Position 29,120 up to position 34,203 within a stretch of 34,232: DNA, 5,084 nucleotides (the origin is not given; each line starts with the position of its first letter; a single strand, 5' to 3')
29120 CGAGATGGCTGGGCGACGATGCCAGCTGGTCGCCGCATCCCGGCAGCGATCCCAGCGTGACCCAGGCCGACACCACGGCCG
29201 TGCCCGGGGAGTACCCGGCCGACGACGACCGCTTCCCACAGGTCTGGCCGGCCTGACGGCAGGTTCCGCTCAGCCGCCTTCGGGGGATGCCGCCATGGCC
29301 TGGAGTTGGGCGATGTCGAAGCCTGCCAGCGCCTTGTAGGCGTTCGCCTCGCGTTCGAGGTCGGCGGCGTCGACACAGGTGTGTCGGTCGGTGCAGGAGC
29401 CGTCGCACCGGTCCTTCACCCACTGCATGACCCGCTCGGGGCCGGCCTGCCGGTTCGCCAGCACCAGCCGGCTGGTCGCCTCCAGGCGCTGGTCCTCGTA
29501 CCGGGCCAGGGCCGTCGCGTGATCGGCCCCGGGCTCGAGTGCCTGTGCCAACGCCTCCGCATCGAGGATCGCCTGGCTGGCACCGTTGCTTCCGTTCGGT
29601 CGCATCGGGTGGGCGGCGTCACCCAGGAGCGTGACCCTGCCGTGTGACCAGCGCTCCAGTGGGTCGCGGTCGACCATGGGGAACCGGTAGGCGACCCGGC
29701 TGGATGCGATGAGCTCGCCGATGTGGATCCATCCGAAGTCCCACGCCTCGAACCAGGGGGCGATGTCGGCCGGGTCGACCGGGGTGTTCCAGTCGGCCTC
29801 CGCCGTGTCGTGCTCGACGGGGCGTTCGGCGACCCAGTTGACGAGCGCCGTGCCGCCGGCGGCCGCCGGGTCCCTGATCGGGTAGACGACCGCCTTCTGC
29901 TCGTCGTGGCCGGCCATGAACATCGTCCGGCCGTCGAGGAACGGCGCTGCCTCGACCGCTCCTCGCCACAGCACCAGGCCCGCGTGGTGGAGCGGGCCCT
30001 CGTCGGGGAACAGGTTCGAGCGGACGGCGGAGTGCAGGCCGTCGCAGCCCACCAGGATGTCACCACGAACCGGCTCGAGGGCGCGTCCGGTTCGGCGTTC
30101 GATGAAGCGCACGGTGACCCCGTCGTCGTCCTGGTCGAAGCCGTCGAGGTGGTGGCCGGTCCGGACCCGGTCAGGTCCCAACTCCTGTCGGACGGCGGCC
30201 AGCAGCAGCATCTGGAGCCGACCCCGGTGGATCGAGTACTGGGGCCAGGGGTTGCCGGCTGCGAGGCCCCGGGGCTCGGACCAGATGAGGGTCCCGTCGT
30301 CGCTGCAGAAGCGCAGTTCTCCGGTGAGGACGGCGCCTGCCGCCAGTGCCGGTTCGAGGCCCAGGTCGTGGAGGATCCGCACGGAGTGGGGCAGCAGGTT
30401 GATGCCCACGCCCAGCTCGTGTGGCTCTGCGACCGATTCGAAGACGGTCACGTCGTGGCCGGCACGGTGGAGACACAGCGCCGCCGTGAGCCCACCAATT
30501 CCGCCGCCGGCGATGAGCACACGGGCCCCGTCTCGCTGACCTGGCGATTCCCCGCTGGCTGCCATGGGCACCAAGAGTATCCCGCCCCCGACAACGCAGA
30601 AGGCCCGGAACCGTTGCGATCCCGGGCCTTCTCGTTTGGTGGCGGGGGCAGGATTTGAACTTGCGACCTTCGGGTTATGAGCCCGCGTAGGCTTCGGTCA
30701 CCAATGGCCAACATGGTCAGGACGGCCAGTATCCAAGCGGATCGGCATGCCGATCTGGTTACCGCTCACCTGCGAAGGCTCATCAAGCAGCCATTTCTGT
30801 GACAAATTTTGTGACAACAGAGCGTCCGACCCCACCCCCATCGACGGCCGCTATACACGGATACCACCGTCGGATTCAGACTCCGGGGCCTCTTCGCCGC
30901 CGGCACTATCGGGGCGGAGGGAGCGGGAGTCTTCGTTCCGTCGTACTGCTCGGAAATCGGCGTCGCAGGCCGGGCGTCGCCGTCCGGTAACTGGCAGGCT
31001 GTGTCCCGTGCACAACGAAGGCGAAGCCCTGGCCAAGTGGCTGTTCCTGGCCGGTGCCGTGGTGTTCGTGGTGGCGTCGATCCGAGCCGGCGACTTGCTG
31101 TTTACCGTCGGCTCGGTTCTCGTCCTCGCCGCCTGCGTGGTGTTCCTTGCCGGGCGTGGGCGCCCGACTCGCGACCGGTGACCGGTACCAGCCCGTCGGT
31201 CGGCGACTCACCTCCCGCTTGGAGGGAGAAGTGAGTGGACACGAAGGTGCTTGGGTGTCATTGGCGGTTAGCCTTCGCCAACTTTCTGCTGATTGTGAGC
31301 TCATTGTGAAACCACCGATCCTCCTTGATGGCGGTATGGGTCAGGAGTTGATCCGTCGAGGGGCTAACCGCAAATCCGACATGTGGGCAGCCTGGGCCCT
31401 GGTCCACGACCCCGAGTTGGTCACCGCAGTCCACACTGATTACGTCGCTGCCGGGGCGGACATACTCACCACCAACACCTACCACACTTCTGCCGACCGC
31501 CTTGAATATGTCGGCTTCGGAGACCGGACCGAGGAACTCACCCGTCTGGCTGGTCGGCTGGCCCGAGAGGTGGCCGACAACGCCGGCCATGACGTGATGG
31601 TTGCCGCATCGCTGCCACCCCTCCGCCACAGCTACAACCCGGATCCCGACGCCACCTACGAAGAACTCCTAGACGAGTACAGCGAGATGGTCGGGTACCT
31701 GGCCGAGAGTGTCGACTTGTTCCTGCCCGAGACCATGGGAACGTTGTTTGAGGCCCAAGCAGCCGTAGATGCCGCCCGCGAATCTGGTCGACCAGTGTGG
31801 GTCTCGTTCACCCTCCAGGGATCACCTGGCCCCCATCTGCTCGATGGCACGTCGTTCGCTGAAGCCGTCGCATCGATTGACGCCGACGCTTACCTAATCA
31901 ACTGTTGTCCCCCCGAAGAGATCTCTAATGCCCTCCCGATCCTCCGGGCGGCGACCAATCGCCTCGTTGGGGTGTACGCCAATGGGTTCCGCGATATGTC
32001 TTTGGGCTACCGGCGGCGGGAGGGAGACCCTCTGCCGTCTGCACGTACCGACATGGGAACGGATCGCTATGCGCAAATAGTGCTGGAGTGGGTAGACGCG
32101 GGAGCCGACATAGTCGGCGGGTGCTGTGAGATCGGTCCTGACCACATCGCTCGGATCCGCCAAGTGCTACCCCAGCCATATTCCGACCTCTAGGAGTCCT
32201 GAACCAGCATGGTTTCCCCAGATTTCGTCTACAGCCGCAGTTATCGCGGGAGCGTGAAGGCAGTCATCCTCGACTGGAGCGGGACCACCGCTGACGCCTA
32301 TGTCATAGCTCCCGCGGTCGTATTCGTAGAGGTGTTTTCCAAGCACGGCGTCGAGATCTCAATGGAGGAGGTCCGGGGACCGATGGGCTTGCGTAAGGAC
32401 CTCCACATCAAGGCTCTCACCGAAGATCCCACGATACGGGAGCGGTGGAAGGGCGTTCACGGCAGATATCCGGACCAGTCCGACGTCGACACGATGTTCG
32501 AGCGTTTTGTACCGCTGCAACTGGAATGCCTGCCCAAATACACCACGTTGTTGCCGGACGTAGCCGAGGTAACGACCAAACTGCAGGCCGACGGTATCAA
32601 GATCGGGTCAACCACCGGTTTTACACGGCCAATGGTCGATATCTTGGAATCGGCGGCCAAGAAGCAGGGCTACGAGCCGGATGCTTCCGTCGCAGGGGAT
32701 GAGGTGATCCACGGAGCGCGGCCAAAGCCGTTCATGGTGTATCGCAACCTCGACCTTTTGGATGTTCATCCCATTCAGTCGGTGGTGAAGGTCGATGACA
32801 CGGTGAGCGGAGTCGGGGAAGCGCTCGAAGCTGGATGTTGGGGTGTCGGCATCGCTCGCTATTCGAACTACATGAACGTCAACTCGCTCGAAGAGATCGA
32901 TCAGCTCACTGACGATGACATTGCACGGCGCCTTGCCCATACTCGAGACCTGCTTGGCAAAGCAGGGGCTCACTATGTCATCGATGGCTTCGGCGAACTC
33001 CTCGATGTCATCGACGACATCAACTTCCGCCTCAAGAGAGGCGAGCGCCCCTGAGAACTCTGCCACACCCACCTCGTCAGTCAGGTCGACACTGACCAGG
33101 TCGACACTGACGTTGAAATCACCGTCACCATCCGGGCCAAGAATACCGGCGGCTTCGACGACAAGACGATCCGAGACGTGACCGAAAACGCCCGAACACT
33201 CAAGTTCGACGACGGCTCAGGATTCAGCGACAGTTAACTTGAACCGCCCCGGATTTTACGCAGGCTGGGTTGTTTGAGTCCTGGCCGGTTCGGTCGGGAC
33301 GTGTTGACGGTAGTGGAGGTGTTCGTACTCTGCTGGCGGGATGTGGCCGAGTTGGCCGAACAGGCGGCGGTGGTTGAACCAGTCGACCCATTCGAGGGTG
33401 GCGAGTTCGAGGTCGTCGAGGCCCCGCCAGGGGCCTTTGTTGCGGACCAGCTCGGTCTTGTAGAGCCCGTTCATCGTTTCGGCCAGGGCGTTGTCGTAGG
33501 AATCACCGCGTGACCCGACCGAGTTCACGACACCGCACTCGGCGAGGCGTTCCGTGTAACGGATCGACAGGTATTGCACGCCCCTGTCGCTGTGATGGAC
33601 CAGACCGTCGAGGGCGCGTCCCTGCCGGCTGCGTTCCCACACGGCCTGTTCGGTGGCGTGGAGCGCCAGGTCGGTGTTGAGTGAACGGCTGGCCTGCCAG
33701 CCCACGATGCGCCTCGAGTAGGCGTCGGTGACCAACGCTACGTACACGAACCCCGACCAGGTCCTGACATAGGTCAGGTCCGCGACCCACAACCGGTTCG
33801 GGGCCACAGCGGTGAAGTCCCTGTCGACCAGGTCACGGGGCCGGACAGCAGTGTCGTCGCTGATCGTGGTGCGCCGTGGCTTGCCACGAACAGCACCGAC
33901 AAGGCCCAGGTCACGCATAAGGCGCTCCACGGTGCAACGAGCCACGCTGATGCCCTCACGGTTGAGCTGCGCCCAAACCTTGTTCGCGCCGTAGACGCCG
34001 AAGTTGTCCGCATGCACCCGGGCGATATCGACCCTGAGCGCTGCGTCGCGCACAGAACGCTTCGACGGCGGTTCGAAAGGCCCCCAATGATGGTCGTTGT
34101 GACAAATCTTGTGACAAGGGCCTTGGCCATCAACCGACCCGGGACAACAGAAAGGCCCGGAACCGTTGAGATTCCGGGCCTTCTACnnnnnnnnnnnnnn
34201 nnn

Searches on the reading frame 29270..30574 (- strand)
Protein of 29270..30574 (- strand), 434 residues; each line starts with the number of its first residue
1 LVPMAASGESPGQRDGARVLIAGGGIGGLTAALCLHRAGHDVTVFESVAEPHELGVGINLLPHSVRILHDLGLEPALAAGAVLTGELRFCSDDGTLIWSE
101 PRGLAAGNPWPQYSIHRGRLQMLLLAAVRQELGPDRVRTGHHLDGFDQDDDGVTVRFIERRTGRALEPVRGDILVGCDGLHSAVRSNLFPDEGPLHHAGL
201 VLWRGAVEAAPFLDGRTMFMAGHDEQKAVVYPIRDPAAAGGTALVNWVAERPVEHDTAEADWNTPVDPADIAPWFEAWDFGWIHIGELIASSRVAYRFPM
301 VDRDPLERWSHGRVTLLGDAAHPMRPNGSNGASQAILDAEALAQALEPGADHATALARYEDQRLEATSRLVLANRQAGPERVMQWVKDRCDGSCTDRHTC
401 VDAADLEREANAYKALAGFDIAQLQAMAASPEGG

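Call 8: search_protein_families(library=ncbifam, proteins=[window:29270-30574:-], max_evalue=0.00001)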
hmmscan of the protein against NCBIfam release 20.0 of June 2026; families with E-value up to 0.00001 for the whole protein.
window:29270-30574:- (434 aa): 49 families (the best 25 are shown)
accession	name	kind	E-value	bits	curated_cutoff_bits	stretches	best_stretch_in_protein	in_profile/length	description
NF005720.0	PRK07538.1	subfamily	6.9e-166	552.3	400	1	18-428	4-415/418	hypothetical protein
NF005313.0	PRK06847.1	subfamily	1.8e-51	175.2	372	1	18-379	6-349/375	hypothetical protein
NF006021.0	PRK08163.1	equivalog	1e-49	169.6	459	1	17-378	6-354/398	3-hydroxybenzoate 6-monooxygenase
NF033623.1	urate_HpxO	equivalog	6.2e-45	153.7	500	1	19-376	2-341/381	FAD-dependent urate hydroxylase HpxO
NF005566.0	PRK07236.1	subfamily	3.1e-44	151.4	333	2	15-256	5-235/386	hypothetical protein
NF005243.0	PRK06753.1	equivalog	1.3e-38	132.8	365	2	18-211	2-180/374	hypothetical protein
NF005062.0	PRK06475.1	equivalog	9e-29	100.5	524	1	18-365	5-345/401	FAD-binding protein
NF004829.0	PRK06183.1-3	subfamily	4.3e-25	88.5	390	2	16-188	8-181/520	bifunctional 3-(3-hydroxy-phenyl)propionate/3-hydroxycinnamic acid hydroxylase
NF005761.0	PRK07588.1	equivalog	9.2e-23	80.8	454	1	18-401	2-364/392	FAD-binding domain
TIGR03219.1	salicylate_mono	equivalog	9.4e-22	77.2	446.35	1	18-378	2-370/414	salicylate 1-monooxygenase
NF004832.0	PRK06184.1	subfamily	1.4e-20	73.5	476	1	17-188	7-177/506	hypothetical protein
NF004780.0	PRK06126.1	subfamily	2.1e-18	65.9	445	1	120-376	129-371/552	hypothetical protein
NF004523.0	PRK05868.1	equivalog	4.9e-18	65.1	536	1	18-362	3-333/372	FAD-binding protein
NF005452.0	PRK07045.1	equivalog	5.8e-17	61.7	397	1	18-191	7-174/388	putative monooxygenase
NF046068.1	AkvoneHdxseDnrF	equivalog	9.5e-17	61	650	1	130-188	120-176/439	aklavinone 12-hydroxylase DnrF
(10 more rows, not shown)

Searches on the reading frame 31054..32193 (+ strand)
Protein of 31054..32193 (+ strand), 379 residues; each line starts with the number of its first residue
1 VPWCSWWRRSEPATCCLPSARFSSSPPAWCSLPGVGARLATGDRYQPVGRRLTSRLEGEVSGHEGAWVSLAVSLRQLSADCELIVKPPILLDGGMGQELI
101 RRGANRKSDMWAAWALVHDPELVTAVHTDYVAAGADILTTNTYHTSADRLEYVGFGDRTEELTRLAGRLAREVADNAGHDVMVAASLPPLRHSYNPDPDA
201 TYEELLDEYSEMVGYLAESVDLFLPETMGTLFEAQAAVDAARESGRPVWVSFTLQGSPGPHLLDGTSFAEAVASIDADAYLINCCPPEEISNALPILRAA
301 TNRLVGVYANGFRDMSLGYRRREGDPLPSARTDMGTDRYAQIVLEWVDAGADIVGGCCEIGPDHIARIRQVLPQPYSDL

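Call 8: search_protein_families(library=ncbifam, proteins=[window:31054-32193:+], max_evalue=0.00001)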
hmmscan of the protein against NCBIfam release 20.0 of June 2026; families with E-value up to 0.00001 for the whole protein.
window:31054-32193:+ (379 aa): 5 families
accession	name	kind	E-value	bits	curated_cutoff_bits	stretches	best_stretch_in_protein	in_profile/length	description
NF007020.0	PRK09485.1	equivalog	3.6e-44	151.1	215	1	86-372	11-303/306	homocysteine S-methyltransferase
NF006396.0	PRK08645.1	equivalog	4.8e-38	130.6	453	1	87-372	11-284/611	bifunctional homocysteine S-methyltransferase/methylenetetrahydrofolate reductase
NF005718.0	PRK07534.1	equivalog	4.2e-28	98.6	338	1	87-372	14-294/337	betaine--homocysteine S-methyltransferase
TIGR02082.1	metH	equivalog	8.1e-24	83.3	1010.85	1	119-371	48-311/1182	methionine synthase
NF007024.0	PRK09490.1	equivalog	7e-21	73.8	1497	1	117-372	62-329/1234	methionine synthase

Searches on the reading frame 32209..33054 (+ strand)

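Call 8: search_protein_families(library=ncbifam, proteins=[window:32209-33054:+], max_evalue=0.00001)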
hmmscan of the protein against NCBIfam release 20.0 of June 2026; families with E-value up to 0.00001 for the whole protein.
window:32209-33054:+ (281 aa): 4 families
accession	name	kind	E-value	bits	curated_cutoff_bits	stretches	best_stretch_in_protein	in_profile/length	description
TIGR01422.2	phosphonatase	equivalog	3.7e-88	295.1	220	1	16-268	1-251/251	phosphonoacetaldehyde hydrolase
TIGR03351.1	PhnX-like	hypoth_equivalog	1.2e-18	67.9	218.9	1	17-214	2-189/220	phosphonatase-like hydrolase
NF053741.1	noncata_PA2803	equivalog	8.5e-11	42.2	240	1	163-281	74-191/191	HAD superfamily inactivated hydrolase PcrP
NF009694.0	PRK13222.1-1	equivalog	4.3e-07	29.5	415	1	102-235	100-230/252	phosphoglycolate phosphatase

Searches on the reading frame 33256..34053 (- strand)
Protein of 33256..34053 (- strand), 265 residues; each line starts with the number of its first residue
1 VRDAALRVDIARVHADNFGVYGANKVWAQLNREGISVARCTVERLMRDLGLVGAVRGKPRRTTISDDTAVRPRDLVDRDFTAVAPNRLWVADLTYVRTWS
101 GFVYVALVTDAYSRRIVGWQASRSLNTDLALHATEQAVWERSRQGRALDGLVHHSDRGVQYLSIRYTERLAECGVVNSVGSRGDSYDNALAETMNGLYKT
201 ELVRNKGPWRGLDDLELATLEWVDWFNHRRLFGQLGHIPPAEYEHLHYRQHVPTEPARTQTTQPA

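Call 8: search_protein_families(library=ncbifam, proteins=[window:33256-34053:-], max_evalue=0.00001)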
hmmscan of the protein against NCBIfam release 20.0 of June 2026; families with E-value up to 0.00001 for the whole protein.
window:33256-34053:- (265 aa): 2 families
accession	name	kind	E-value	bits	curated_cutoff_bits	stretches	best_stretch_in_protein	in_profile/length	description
NF033516.0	transpos_IS3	equivalog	5.8e-77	259.4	160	1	2-244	131-369/369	IS3 family transposase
NF033577.2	transpos_IS481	equivalog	8.6e-21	74.7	224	1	21-242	77-282/284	IS481 family transposase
